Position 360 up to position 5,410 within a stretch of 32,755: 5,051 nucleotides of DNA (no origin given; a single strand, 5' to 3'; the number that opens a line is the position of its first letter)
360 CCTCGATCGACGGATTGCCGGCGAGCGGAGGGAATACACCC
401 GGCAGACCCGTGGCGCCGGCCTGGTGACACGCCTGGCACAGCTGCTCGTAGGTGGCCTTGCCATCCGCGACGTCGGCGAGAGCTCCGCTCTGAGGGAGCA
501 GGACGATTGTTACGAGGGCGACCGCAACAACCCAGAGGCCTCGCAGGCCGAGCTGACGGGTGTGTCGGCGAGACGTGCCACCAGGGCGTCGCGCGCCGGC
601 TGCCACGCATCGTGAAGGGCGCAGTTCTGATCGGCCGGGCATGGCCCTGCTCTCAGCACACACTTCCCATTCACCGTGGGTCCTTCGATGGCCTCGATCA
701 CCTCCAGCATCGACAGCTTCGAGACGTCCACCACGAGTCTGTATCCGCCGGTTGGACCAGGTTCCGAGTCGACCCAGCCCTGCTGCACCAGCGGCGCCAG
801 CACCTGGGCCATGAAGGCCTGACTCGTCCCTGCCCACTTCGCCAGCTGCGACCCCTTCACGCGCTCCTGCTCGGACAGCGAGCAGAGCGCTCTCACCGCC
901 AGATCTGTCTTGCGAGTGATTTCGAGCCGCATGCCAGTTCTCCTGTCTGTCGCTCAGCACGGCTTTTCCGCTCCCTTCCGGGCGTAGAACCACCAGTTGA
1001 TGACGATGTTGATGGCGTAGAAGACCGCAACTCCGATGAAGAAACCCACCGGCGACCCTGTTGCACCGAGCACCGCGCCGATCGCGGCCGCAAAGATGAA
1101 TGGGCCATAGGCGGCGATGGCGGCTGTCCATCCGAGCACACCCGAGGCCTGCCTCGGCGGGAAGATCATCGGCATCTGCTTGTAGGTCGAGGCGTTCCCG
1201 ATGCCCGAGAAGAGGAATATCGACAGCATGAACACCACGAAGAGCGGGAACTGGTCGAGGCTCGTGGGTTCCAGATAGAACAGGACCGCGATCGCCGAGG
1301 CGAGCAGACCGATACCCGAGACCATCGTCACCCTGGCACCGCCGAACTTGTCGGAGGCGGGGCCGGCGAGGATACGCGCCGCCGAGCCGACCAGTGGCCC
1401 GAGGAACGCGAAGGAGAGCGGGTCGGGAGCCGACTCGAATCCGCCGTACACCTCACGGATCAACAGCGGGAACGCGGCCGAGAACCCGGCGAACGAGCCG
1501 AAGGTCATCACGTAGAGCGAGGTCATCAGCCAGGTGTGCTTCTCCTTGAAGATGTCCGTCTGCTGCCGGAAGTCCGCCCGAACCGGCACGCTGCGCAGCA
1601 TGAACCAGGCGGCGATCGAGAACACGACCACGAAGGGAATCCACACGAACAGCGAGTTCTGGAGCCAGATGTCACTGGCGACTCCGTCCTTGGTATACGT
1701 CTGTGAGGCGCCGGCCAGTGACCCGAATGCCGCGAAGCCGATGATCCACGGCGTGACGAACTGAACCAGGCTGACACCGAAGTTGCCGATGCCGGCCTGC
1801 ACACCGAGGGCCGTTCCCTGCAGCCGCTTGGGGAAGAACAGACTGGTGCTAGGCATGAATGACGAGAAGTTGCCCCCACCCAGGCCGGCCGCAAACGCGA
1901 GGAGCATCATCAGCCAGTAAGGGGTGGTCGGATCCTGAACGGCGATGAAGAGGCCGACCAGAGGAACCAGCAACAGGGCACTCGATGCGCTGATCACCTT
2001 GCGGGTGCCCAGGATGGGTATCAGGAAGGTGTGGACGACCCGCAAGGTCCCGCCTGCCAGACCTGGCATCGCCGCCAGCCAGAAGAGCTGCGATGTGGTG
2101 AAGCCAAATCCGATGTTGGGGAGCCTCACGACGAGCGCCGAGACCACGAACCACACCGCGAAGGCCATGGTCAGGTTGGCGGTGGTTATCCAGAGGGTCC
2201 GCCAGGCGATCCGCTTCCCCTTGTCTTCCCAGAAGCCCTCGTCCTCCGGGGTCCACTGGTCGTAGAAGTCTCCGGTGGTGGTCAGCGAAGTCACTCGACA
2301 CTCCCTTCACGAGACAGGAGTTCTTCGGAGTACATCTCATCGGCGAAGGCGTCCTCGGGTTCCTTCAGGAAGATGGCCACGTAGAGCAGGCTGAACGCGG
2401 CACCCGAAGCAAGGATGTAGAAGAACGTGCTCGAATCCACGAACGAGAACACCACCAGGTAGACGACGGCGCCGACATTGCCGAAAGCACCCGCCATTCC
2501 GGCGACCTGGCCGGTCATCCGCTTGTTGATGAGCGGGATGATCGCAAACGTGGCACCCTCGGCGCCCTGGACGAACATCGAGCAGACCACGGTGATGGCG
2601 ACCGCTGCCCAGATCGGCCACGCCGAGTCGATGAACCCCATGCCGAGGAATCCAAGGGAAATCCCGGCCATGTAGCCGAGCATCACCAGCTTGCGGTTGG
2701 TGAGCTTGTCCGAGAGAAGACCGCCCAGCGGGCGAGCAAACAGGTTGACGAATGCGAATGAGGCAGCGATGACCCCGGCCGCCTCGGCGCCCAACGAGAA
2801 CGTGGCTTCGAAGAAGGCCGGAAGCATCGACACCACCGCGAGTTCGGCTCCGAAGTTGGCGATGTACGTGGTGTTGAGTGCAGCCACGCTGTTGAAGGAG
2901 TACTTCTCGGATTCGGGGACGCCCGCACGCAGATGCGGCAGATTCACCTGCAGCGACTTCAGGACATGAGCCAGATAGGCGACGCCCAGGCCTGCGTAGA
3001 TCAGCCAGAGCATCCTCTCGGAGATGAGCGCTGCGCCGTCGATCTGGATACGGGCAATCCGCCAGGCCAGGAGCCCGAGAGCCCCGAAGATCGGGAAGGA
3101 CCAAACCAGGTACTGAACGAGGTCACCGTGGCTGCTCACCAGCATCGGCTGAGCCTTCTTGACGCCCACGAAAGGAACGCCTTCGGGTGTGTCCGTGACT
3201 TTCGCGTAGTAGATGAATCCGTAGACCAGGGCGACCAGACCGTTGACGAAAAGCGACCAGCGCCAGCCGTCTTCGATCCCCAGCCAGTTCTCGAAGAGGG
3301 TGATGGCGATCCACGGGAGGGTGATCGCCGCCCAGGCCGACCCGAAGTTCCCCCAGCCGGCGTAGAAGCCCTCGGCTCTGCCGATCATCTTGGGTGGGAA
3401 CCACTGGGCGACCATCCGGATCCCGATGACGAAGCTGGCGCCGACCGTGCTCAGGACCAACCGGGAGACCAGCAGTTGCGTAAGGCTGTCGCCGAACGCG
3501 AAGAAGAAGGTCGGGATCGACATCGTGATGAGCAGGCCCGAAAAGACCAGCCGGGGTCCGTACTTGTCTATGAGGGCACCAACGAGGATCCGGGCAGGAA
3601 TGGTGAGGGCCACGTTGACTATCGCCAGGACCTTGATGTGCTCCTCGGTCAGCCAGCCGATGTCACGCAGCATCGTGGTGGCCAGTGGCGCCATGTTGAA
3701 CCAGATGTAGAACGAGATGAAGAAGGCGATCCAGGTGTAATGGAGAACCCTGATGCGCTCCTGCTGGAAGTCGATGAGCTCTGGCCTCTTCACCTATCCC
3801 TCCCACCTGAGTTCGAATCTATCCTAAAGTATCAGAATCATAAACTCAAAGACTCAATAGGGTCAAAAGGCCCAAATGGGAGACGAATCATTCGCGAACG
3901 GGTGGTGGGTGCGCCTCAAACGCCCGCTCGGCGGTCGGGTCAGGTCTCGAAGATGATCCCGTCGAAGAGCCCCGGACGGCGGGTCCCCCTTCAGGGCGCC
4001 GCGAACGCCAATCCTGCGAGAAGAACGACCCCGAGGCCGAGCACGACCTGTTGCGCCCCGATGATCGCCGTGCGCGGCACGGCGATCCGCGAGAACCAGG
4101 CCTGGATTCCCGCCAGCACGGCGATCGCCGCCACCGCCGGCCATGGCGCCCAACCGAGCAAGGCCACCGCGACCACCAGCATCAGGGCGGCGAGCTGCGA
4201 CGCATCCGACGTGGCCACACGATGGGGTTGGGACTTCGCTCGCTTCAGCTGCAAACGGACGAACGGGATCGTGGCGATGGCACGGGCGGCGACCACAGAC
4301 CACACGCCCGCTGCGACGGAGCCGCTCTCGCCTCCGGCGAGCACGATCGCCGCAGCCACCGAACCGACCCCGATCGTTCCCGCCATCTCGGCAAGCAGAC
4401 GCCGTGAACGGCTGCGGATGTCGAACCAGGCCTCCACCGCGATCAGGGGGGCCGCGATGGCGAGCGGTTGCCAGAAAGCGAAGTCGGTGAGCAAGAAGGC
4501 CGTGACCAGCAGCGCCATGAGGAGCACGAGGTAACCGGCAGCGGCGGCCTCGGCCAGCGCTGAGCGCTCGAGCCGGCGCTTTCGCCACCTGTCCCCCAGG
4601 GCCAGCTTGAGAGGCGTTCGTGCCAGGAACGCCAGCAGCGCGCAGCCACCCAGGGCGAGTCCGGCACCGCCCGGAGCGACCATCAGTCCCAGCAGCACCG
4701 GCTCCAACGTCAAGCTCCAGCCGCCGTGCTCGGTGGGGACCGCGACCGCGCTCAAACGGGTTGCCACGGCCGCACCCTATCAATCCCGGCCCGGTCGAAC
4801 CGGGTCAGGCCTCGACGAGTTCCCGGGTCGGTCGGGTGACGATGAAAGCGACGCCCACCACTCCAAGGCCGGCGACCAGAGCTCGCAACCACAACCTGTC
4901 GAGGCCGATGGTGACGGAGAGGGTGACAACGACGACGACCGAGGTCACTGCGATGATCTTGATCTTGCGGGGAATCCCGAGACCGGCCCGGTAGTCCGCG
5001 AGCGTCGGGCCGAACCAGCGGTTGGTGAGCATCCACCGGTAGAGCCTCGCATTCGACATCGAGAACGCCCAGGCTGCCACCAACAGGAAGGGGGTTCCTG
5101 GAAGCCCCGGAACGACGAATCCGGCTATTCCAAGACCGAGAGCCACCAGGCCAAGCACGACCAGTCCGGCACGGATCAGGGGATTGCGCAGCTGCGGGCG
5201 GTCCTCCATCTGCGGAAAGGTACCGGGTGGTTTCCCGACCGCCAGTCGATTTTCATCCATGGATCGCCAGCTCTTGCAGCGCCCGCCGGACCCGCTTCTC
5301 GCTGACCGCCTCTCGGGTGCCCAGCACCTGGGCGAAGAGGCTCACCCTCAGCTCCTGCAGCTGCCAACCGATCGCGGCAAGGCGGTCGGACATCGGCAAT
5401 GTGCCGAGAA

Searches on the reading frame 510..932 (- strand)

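Call 81: search_protein_families(library=pfam, proteins=[window:510-932:-], max_evalue=0.001)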
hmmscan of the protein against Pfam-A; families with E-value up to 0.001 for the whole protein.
window:510-932:- (140 aa): 3 families
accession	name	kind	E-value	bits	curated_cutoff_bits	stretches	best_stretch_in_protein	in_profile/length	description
PF02082.26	Rrf2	-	7.3e-27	94.6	30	1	5-127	1-127/132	Iron-dependent Transcriptional regulator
PF01047.28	MarR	-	2.2e-05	24.7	24.6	1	12-60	5-53/59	MarR family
PF03444.21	HrcA_DNA-bdg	-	0.00021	21.3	21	1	15-65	12-64/79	Winged helix-turn-helix transcription repressor, HrcA DNA-binding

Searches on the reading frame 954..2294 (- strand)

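Call 81: search_protein_families(library=pfam, proteins=[window:954-2294:-], max_evalue=0.001)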
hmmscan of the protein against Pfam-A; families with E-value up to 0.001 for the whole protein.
window:954-2294:- (446 aa): 1 family
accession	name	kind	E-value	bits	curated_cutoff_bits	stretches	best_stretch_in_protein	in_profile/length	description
PF07690.21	MFS_1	-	1.5e-18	67.3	33.4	2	41-284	6-233/347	Major Facilitator Superfamily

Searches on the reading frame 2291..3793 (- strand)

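Call 81: search_protein_families(library=pfam, proteins=[window:2291-3793:-], max_evalue=0.001)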
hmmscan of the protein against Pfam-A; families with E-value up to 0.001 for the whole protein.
window:2291-3793:- (500 aa): 1 family
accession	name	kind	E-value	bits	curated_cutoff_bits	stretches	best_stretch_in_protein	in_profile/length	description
PF07690.21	MFS_1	-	4.7e-31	108.4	33.4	2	21-251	2-203/347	Major Facilitator Superfamily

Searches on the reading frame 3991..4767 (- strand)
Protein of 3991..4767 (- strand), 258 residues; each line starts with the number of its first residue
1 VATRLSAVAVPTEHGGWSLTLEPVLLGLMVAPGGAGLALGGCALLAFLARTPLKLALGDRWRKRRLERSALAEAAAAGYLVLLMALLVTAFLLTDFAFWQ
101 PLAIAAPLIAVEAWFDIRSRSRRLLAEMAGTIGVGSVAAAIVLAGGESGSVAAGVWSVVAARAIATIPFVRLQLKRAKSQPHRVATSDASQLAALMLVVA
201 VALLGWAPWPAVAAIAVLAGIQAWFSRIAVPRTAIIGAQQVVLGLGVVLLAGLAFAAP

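Call 81: search_protein_families(library=pfam, proteins=[window:3991-4767:-], max_evalue=0.001)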
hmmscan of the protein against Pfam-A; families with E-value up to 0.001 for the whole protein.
window:3991-4767:- (258 aa): 1 family
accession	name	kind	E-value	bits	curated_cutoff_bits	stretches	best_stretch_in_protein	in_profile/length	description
PF14256.11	YwiC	-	4.3e-22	79.1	25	1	10-141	1-125/126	YwiC-like protein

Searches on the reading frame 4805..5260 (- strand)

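Call 81: search_protein_families(library=pfam, proteins=[window:4805-5260:-], max_evalue=0.001)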
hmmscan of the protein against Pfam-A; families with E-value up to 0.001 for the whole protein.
window:4805-5260:- (151 aa): 1 family
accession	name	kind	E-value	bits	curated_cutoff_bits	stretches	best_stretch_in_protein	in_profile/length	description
PF04304.18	DUF454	-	2.1e-31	108.8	35.1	1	32-145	3-115/115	Protein of unknown function (DUF454)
